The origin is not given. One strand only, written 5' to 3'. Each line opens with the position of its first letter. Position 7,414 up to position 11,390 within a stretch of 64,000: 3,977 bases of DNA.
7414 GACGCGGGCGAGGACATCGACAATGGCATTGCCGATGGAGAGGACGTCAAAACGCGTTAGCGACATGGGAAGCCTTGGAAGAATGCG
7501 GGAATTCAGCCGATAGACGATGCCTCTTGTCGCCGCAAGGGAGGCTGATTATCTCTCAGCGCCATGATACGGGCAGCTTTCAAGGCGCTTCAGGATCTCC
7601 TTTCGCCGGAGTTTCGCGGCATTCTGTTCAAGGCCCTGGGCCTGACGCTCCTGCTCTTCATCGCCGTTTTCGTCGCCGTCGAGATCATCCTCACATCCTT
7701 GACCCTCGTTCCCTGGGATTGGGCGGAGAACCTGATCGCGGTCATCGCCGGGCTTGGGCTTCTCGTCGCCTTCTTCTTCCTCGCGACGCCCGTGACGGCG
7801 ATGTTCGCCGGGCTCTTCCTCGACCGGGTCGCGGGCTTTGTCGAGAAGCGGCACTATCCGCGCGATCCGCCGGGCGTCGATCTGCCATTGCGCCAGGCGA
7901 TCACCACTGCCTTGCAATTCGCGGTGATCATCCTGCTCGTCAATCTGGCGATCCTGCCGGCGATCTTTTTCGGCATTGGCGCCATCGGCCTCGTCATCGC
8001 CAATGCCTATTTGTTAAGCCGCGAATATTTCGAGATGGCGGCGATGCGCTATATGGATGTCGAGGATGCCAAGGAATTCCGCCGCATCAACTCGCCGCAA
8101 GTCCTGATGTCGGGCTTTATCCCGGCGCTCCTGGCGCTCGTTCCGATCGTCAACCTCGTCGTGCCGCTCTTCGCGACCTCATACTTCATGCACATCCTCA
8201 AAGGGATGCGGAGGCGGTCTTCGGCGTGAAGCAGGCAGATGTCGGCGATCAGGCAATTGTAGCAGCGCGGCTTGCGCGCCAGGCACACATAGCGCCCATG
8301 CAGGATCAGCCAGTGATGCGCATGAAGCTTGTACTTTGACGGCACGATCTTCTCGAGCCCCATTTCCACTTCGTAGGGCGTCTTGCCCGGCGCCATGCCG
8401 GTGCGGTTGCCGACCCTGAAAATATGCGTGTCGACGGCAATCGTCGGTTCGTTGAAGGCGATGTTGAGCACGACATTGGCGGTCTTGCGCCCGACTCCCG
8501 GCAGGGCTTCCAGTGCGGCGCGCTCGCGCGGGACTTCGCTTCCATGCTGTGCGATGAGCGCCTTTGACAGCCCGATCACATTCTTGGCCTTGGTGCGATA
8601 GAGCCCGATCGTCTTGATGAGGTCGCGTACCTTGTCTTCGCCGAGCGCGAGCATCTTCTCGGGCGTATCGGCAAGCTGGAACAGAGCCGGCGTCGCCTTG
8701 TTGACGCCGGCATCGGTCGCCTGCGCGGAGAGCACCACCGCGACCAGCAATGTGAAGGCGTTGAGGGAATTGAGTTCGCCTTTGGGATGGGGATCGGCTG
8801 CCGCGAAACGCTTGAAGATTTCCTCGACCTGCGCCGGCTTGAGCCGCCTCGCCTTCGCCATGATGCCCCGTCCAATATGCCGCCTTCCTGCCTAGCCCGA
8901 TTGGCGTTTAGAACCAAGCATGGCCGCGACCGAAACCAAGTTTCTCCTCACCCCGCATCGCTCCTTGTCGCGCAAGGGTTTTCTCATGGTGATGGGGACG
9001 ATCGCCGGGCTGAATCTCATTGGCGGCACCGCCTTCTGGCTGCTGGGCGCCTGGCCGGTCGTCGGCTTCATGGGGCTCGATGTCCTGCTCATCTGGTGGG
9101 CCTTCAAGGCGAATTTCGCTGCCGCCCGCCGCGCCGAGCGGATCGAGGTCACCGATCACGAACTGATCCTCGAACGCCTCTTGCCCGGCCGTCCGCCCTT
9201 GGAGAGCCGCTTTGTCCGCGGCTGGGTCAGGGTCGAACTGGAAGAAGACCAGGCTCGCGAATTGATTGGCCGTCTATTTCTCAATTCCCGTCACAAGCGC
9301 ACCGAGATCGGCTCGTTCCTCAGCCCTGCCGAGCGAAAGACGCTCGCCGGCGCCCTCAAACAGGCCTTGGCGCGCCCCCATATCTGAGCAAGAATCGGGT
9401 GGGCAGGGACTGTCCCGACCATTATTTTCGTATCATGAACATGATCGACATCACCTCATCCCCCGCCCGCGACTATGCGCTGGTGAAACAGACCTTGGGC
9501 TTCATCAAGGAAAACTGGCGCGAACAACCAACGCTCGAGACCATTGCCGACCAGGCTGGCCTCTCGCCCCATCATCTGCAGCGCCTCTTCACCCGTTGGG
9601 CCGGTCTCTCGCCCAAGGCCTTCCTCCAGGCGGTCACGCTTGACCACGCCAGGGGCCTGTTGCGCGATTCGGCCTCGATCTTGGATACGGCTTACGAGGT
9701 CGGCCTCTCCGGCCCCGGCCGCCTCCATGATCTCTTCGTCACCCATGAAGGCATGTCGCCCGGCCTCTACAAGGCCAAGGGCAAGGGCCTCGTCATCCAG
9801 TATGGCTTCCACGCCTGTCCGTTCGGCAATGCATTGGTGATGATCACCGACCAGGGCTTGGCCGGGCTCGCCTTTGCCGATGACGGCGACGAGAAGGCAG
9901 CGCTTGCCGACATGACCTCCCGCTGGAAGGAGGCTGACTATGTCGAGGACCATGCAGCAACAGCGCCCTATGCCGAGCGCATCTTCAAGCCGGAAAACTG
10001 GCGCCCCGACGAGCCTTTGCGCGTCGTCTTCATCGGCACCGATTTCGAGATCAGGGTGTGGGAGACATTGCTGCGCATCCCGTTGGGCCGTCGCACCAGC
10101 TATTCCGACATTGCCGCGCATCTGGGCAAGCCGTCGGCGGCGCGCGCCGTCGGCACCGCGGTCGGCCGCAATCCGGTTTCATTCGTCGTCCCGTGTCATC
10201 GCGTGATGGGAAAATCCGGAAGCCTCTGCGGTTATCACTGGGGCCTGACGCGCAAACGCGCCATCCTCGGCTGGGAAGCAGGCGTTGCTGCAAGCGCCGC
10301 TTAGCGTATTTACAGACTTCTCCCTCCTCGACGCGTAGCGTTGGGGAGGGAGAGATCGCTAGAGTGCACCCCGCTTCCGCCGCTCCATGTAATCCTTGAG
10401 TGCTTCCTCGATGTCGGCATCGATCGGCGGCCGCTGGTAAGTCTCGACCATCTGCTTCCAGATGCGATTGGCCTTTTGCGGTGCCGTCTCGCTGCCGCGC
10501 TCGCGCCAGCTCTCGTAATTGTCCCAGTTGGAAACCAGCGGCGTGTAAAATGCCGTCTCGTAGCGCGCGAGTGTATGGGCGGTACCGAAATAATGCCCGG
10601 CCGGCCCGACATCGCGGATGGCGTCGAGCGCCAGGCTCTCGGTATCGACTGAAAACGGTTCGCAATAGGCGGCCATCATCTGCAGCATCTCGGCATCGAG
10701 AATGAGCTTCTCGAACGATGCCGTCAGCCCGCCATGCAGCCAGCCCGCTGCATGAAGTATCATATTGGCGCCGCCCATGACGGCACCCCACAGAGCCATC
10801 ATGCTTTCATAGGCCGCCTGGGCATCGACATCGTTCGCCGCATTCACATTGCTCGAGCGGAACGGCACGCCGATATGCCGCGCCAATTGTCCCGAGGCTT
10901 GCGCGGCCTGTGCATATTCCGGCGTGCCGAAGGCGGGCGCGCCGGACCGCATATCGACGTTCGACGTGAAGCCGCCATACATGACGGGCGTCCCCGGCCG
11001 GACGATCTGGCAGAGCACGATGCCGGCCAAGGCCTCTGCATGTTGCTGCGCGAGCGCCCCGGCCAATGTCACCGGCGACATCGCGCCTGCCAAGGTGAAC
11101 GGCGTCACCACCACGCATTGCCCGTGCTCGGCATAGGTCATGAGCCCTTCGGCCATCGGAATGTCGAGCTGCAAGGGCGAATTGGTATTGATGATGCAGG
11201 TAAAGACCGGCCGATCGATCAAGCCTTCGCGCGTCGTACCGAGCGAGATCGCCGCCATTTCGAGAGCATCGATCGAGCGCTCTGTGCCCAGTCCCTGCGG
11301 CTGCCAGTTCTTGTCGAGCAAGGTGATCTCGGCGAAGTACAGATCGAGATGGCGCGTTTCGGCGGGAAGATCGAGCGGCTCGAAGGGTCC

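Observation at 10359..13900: Non-pyrrolysine MttB-superfamily methyltransferase next to a TMADH/StcD-like flavoprotein: candidate quaternary-amine demethylation module with no corrinoid partner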

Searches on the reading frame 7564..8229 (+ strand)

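Call 81: search_protein_families(library=pfam, proteins=[window:7564-8229:+], max_evalue=0.001)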
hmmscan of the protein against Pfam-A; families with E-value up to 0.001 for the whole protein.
window:7564-8229:+ (221 aa): 1 family
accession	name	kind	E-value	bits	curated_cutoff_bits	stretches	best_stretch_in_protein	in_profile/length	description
PF07264.17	EI24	-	2.6e-30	106.5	32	1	5-201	2-199/199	Sulfate transporter CysZ/Etoposide-induced protein 2.4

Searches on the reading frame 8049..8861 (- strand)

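Call 81: search_protein_families(library=pfam, proteins=[window:8049-8861:-], max_evalue=0.001)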
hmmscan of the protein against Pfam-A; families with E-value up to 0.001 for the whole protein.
window:8049-8861:- (270 aa): 2 families
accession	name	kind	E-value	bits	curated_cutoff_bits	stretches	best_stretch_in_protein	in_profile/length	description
PF00730.31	HhH-GPD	-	1.2e-24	87.2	26.2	1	40-174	1-107/108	HhH-GPD superfamily base excision DNA repair protein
PF00633.29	HHH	-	7.4e-07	29.1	24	1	106-133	2-29/30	Helix-hairpin-helix motif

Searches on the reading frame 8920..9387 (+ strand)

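Call 81: search_protein_families(library=pfam, proteins=[window:8920-9387:+], max_evalue=0.001)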
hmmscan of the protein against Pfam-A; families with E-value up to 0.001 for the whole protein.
window:8920-9387:+ (155 aa): 1 family
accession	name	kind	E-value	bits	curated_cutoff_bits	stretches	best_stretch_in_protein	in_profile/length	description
PF10003.15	DUF2244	-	9e-46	155.5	27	1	10-150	1-138/138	Integral membrane protein (DUF2244)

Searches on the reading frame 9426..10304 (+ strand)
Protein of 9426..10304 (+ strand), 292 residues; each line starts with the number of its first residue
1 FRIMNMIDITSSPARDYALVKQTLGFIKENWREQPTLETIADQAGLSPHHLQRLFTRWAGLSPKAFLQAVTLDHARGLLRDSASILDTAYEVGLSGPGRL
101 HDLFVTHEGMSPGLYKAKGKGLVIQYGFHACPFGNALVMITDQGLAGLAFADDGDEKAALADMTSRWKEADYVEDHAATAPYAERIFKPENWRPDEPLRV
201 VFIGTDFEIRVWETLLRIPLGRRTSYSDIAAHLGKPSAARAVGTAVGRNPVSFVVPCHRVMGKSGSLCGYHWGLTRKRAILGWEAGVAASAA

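Call 3: search_protein_families(library=pfam, proteins=[window:9426-10304:+], max_evalue=0.01)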
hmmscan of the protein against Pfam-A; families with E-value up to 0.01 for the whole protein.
window:9426-10304:+ (292 aa): 3 families
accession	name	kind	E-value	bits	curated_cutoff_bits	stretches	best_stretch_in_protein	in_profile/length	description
PF01035.26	DNA_binding_1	-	4.4e-31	107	27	1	206-285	1-80/81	6-O-methylguanine DNA methyltransferase, DNA binding domain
PF12833.13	HTH_18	-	8.8e-19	68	33.6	1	40-116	1-78/80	Helix-turn-helix domain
PF00165.29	HTH_AraC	-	6.5e-11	42.5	26.6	1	27-68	1-42/42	Bacterial regulatory helix-turn-helix proteins, AraC family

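Call 4: search_protein_families(library=ncbifam, proteins=[window:9426-10304:+], max_evalue=0.01)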
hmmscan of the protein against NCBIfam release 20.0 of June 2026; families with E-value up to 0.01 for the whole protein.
window:9426-10304:+ (292 aa): 26 families (the best 25 are shown)
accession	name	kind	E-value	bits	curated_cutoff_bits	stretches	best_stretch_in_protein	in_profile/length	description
NF011964.0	PRK15435.1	equivalog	2.9e-44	151.5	345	1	36-285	101-349/354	bifunctional DNA-binding transcriptional regulator/O6-methylguanine-DNA methyltransferase Ada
TIGR00589.1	ogt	superfamily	1.9e-29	101.5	46.4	1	205-283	1-79/80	methylated-DNA--[protein]-cysteine S-methyltransferase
NF007626.0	PRK10286.1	equivalog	2.9e-24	86.1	192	1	198-284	80-166/171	methylated-DNA--[protein]-cysteine S-methyltransferase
NF007693.0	PRK10371.1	equivalog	6.4e-13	48.6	253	1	16-117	196-298/309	transcriptional regulator MelR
NF003022.0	PRK03887.1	equivalog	2.3e-12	47.1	164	1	204-284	90-168/175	methylated-DNA--protein-cysteine methyltransferase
NF041132.1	DNA_protcyst_Mta_Thcoc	equivalog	5.5e-12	45.9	250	1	205-280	91-164/169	methylated-DNA--protein-cysteine methyltransferase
NF047455.1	TF_Staph_AryK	equivalog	8.1e-10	37.6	850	1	20-118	159-258/759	transcriptional regulator AryK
NF006902.0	PRK09393.1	equivalog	3.7e-09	36.2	425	1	19-118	221-321/327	transcriptional regulator FtrA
NF047788.1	TransRegPocR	equivalog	4.2e-08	32.8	500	1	18-117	189-289/296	transcriptional regulator PocR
NF010028.0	PRK13503.1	equivalog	2.6e-07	30.3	288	1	18-112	171-266/278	HTH-type transcriptional activator RhaS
NF012144.2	ramA_TF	equivalog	3.1e-07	30.8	180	1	21-118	8-106/108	RamA family antibiotic efflux transcriptional regulator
NF041686.2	ant_diox_reg_AndR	equivalog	1.2e-06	28.4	350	1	17-101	216-303/321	anthranilate 1,2-dioxygenase regulatory protein AndR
TIGR02297.1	HpaA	equivalog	1.5e-06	27.7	274.65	1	14-116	182-285/287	4-hydroxyphenylacetate catabolism regulatory protein HpaA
NF049932.1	TranspRegBtr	equivalog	4.9e-06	25.4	900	1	18-127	164-274/531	bacillibactin transport transcriptional regulator Btr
NF007860.0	PRK10572.1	equivalog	6.6e-06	25.2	208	1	2-118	168-284/292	arabinose operon transcriptional regulator AraC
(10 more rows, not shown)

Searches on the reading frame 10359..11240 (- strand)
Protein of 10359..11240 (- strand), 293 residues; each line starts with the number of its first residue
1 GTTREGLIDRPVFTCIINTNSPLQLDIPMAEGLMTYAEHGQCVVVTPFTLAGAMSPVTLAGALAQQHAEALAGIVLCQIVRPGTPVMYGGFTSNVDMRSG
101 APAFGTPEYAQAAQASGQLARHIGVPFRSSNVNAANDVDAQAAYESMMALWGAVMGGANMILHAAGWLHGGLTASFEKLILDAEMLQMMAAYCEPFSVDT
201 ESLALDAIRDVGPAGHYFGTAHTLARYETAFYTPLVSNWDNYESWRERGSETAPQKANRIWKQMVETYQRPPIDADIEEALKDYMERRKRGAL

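Call 62: search_solved_structures(query=window:10359-11240:-, max_evalue=1e-20, show_alignments=5)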
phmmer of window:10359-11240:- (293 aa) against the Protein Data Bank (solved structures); distinct sequences matched with E-value up to 1e-20: 5.
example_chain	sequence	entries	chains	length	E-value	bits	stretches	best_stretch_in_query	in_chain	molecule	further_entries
4yyc_A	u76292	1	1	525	5.1e-76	258.6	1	12-290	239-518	Putative trimethylamine methyltransferase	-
9yce_A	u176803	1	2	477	7.8e-68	231.8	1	7-288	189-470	Glycine betaine methyltransferase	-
2qne_A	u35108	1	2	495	8.6e-68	231.6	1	7-288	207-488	Putative methyltransferase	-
7xcl_A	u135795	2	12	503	5.6e-36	127.3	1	7-286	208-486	Trimethylamine methyltransferase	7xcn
7xcm_A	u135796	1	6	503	6.8e-36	127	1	7-286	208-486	Trimethylamine methyltransferase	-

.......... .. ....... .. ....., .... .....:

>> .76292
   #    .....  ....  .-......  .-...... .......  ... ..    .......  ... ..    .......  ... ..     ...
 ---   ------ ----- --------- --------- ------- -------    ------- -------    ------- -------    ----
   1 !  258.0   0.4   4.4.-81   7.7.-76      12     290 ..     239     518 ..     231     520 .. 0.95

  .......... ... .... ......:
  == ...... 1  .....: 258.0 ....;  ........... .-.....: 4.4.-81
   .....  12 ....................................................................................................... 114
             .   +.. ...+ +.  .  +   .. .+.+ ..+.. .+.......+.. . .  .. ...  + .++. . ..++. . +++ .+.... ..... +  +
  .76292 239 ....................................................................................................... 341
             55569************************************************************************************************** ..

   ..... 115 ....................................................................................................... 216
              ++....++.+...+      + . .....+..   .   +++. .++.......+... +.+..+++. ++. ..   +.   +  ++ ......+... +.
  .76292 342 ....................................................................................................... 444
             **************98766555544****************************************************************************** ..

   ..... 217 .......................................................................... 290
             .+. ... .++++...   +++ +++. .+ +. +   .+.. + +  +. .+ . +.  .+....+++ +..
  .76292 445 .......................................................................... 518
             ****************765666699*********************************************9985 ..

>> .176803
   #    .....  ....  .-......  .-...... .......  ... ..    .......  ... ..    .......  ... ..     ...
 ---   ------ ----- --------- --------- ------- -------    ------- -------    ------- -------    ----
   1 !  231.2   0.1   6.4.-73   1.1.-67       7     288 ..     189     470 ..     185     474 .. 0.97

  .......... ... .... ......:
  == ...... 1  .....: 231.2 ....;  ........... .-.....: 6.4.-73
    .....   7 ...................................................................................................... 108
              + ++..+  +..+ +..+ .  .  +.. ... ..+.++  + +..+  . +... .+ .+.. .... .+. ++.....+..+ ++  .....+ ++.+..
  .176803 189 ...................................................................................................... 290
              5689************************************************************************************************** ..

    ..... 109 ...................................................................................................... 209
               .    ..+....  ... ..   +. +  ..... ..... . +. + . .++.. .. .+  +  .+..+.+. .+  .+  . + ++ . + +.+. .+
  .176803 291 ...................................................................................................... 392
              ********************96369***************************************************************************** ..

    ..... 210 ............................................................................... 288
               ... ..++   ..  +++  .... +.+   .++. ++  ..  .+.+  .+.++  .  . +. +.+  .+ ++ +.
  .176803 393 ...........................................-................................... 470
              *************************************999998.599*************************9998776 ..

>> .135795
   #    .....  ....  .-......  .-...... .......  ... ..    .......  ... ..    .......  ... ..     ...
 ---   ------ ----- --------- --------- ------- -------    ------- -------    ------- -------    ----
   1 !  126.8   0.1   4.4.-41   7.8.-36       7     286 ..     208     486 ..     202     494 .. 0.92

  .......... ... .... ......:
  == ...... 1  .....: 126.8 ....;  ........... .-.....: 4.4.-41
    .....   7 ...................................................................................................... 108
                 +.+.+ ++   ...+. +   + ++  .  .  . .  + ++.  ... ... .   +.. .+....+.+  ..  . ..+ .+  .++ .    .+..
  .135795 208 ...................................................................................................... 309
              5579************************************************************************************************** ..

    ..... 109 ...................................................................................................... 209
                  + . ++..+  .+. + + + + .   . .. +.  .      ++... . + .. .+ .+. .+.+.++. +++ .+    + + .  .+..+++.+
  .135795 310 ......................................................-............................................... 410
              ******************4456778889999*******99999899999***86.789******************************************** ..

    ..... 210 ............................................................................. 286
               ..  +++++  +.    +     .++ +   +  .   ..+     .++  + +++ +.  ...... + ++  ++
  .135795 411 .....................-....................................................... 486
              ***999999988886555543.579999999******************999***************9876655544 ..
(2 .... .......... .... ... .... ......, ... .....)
